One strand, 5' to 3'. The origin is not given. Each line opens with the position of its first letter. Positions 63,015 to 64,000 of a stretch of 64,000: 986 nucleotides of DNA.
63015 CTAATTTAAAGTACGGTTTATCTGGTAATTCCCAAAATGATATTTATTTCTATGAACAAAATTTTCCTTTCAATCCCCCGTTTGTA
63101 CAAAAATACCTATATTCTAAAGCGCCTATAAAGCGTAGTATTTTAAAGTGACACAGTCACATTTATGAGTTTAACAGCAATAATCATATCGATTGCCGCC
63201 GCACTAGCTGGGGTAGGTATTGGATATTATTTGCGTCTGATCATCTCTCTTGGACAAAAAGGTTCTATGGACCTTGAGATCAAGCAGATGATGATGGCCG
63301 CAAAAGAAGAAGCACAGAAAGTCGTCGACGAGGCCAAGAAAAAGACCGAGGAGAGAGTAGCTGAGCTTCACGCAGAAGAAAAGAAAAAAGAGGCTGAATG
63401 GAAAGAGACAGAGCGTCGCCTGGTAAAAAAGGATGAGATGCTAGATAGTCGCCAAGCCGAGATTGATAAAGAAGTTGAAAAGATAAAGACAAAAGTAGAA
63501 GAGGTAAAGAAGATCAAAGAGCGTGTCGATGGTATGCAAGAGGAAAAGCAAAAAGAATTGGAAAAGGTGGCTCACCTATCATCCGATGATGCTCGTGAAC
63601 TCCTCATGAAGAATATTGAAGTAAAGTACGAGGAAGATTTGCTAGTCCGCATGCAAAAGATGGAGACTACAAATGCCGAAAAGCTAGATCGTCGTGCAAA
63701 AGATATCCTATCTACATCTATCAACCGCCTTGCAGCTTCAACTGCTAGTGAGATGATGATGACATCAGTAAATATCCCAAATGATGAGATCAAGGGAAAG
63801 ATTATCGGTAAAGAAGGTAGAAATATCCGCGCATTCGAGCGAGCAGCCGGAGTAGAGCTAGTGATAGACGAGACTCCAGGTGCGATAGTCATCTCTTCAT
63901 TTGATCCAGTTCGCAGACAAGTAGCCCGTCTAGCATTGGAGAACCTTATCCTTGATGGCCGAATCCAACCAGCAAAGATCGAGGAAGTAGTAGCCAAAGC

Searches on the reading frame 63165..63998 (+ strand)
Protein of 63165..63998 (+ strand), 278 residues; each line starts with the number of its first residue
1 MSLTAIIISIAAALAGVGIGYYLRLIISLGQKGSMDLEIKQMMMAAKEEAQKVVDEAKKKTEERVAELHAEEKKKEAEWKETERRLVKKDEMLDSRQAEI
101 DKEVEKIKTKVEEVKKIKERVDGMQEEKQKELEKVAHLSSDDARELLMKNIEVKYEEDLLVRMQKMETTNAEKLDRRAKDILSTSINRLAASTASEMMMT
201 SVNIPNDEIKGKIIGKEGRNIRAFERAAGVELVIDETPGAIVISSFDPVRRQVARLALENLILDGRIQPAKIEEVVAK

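Call 63: search_protein_families(library=pfam, proteins=[window:63165-63998:+], max_evalue=0.00001)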
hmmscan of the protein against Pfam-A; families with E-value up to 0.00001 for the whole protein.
window:63165-63998:+ (278 aa): 2 families
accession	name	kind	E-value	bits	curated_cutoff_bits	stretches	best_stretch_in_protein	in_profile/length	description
PF12072.13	RNase_Y_N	-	4.5e-25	88.7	32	1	5-191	2-199/201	RNase Y N-terminal region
PF00013.35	KH_1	-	2.1e-06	27.8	21.5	1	201-258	3-64/66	KH domain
